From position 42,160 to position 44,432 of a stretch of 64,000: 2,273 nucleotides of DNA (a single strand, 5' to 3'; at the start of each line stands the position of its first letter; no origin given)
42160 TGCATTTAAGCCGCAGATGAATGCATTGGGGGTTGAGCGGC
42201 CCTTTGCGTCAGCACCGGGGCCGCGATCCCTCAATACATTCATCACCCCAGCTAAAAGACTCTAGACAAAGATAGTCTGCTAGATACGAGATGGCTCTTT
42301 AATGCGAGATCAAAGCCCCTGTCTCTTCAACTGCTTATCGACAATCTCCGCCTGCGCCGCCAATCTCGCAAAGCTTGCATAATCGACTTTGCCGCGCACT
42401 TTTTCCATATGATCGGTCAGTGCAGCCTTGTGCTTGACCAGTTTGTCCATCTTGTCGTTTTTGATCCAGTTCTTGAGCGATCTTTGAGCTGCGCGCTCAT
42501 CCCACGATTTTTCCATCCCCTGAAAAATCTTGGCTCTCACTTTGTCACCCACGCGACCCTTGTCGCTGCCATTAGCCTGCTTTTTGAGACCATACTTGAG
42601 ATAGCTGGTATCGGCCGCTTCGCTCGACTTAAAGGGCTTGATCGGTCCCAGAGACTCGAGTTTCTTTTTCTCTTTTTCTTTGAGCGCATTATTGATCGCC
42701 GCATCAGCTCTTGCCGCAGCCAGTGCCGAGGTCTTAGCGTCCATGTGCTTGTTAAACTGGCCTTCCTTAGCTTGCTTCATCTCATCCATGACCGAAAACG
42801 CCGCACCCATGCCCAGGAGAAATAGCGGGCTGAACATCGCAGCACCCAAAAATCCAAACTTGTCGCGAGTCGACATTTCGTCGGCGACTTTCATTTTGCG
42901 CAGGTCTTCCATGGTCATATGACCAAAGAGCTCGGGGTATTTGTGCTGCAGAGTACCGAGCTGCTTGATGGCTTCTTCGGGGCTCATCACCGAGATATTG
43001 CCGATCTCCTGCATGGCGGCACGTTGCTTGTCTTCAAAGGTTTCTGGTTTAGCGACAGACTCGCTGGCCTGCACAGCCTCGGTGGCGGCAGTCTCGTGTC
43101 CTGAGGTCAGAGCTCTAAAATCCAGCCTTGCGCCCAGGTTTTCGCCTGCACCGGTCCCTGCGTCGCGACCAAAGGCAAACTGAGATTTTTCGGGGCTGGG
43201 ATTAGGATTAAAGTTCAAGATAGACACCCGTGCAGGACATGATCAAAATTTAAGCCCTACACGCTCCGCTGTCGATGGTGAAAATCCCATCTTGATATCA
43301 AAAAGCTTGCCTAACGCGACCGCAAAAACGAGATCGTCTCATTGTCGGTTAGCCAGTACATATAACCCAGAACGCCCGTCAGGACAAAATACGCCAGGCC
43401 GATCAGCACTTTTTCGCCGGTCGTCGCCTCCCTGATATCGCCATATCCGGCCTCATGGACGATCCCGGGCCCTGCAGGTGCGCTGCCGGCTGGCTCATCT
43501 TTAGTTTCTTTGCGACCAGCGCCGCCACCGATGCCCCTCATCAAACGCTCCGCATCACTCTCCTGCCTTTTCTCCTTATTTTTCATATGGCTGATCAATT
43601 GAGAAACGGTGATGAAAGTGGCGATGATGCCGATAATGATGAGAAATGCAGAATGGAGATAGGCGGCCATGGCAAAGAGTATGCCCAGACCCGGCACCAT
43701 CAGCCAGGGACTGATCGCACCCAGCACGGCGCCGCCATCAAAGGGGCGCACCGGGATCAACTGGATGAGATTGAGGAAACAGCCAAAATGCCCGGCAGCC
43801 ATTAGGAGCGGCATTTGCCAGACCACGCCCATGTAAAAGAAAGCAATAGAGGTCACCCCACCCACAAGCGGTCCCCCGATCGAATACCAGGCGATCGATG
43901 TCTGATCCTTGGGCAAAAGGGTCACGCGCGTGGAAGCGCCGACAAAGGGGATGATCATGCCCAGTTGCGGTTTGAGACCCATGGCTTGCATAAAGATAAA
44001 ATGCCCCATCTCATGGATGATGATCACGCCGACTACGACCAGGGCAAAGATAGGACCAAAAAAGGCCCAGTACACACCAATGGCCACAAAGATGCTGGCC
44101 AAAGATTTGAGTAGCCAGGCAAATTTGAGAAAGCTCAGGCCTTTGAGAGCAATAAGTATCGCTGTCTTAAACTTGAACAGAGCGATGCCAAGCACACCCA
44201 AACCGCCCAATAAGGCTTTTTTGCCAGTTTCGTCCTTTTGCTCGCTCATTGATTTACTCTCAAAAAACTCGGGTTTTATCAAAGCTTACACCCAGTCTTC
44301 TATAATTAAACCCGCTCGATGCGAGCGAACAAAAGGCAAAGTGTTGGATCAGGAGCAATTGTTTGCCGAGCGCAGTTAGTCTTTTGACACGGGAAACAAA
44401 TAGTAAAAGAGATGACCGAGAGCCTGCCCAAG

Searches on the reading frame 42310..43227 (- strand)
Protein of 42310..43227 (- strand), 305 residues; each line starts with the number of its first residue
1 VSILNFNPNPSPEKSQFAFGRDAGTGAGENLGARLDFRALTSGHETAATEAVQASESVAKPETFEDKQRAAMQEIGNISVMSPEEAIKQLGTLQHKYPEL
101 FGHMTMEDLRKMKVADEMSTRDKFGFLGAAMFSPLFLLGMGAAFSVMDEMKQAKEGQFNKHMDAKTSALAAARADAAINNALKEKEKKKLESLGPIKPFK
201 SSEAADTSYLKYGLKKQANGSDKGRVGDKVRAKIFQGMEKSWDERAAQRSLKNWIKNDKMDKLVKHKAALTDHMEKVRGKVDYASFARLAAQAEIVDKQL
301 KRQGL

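Call 8: search_protein_families(library=pfam, proteins=[window:42310-43227:-], max_evalue=0.01)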
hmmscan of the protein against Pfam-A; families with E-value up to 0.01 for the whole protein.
window:42310-43227:- (305 aa): 0 families

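Call 11: find_encoding_contigs(protein=window:42310-43227:-, flank=6000, max_places=10)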
Protein window:42310-43227:- (305 aa): 24 contigs read that carry it; 10 places shown.
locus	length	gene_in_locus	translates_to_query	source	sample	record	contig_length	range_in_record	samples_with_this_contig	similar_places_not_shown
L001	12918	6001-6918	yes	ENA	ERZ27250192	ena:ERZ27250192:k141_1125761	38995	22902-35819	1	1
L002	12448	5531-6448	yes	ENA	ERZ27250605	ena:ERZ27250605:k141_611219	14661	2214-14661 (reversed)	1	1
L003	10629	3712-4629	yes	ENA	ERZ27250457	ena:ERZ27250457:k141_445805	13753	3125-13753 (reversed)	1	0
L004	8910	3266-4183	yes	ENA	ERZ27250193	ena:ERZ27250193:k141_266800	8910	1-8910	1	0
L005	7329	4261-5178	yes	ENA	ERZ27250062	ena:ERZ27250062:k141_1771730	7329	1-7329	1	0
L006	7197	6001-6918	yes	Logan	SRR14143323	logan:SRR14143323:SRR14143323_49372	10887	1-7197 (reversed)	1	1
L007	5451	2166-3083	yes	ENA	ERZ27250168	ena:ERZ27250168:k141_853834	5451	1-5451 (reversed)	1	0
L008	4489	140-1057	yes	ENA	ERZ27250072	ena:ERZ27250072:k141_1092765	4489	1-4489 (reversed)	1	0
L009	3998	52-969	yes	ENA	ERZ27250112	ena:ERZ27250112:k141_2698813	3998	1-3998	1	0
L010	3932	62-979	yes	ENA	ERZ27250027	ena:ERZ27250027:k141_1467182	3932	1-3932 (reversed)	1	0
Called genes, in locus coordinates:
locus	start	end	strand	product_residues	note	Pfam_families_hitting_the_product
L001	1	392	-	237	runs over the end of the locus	PF01551:Peptidase_M23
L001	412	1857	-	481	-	PF02934:GatB_N, PF02637:GatB_Yqey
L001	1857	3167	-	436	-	PF02470:MlaD, PF06103:DUF948 (faint)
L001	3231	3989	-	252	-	PF00005:ABC_tran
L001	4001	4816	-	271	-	PF02405:MlaE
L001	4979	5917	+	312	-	PF02163:Peptidase_M50 (faint)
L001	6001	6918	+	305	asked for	-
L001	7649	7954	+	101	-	-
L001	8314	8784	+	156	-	PF00903:Glyoxalase (weak)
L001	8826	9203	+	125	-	PF01451:LMWPc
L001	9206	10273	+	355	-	PF01758:SBF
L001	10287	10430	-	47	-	-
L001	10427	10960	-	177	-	PF00589:Phage_integrase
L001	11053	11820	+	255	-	PF03050:DDE_Tnp_IS66 (weak), PF00665:rve (faint), PF13610:DDE_Tnp_IS240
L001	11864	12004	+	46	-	-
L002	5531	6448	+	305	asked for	-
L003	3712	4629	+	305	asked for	-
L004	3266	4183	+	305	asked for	-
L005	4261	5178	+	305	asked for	-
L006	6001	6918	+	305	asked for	-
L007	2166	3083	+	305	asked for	-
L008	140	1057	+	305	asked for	-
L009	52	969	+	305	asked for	-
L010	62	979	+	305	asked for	-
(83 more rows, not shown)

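Call 27: find_homologous_proteins(query=window:42310-43227:-)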
Query window:42310-43227:- (305 aa): 6 proteins with E <= 0.001 among 2379 candidates.
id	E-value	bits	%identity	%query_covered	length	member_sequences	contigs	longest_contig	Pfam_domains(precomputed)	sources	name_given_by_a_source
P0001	7.7e-192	654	100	100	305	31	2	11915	-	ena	-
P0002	7.7e-44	168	41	76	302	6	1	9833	-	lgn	-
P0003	1.3e-42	164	39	79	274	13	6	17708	-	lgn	-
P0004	8.0e-42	162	37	76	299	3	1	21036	-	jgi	jgi:hypothetical protein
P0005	2.5e-41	160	40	76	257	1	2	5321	-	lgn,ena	-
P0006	3.3e-41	160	39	77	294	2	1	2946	-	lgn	-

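Call 28: find_encoding_contigs(protein=P0002, flank=6000, max_places=3)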
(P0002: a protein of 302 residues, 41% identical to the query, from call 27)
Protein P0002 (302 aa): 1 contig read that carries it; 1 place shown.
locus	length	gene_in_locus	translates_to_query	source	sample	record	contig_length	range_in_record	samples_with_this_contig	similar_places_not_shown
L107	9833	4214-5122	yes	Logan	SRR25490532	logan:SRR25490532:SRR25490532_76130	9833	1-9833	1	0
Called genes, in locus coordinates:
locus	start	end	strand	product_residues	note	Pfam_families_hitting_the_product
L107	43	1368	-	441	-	PF02470:MlaD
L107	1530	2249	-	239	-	PF00005:ABC_tran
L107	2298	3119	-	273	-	PF02405:MlaE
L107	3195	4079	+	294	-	PF02163:Peptidase_M50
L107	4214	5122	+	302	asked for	-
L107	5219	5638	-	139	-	-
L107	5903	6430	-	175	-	-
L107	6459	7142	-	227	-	-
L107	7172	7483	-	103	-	-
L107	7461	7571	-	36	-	-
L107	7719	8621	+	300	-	PF00135:COesterase, PF20434:BD-FAE, PF07859:Abhydrolase_3, PF12697:Abhydrolase_6 (weak), PF00326:Peptidase_S9 (faint)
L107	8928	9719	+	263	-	PF17197:DUF5134 (faint)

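Call 29: find_encoding_contigs(protein=P0003, flank=6000, max_places=4)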
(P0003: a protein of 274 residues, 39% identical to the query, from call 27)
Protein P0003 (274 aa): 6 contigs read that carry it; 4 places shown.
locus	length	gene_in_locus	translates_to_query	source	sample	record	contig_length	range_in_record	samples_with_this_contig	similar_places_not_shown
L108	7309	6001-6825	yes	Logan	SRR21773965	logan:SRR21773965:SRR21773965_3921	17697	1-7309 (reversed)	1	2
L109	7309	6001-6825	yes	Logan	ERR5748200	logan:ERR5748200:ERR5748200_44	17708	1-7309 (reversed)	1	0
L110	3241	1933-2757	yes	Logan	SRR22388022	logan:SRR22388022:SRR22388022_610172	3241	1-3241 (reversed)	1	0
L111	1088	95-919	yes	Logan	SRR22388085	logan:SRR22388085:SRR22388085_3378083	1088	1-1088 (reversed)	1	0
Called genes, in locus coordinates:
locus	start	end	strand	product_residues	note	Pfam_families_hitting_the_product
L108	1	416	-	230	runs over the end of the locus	PF01551:Peptidase_M23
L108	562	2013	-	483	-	PF02934:GatB_N, PF02637:GatB_Yqey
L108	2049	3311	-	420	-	PF02470:MlaD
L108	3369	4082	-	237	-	PF00005:ABC_tran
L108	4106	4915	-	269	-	PF02405:MlaE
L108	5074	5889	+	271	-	PF02163:Peptidase_M50, PF11667:DUF3267 (weak)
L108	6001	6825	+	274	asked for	-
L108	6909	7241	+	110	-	-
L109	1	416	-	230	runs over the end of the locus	PF01551:Peptidase_M23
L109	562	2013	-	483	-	PF02934:GatB_N, PF02637:GatB_Yqey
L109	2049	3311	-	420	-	PF02470:MlaD, PF28544:Helical_needle (faint)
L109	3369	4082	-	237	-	PF00005:ABC_tran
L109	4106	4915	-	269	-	PF02405:MlaE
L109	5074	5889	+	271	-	PF02163:Peptidase_M50, PF11667:DUF3267 (weak)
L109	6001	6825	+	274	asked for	-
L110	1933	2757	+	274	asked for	-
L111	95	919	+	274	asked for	-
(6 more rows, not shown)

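Call 30: find_encoding_contigs(protein=P0004, flank=6000, max_places=3)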
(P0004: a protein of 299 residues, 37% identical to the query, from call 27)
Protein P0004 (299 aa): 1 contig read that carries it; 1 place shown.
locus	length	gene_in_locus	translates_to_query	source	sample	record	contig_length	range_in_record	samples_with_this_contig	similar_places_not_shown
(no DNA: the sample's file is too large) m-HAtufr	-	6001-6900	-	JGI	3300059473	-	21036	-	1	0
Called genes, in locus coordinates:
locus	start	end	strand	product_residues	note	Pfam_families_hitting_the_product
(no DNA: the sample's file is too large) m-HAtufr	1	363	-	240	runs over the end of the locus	PF01551:Peptidase_M23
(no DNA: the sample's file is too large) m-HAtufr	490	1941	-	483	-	PF02934:GatB_N, PF02637:GatB_Yqey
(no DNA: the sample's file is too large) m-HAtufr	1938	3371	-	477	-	PF02470:MlaD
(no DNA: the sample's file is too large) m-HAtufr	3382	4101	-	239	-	PF00005:ABC_tran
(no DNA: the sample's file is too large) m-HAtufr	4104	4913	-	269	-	PF02405:MlaE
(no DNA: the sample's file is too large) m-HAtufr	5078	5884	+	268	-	PF02163:Peptidase_M50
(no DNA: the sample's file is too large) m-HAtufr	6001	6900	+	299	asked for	-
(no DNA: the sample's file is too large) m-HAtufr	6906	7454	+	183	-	?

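Call 44: search_protein_families(library=phrogs, proteins=[window:42310-43227:-], max_evalue=0.01)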
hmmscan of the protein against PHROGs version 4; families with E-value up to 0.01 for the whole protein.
window:42310-43227:- (305 aa): 0 families

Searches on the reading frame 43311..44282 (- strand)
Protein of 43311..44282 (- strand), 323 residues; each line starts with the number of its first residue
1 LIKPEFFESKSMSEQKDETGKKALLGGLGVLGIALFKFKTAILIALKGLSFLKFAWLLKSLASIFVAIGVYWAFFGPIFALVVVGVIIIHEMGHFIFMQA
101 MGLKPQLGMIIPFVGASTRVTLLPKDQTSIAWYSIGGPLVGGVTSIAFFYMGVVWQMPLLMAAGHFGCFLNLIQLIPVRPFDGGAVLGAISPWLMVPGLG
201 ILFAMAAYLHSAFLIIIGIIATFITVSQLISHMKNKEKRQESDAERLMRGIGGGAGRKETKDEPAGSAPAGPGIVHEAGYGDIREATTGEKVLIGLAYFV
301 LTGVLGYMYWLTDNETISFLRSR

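Call 8: search_protein_families(library=pfam, proteins=[window:43311-44282:-], max_evalue=0.01)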
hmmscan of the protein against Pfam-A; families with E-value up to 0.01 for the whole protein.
window:43311-44282:- (323 aa): 1 family
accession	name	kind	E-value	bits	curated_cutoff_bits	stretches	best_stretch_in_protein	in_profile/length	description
PF02163.28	Peptidase_M50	-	5.6e-07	29.6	27.2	1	79-154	2-102/221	Peptidase family M50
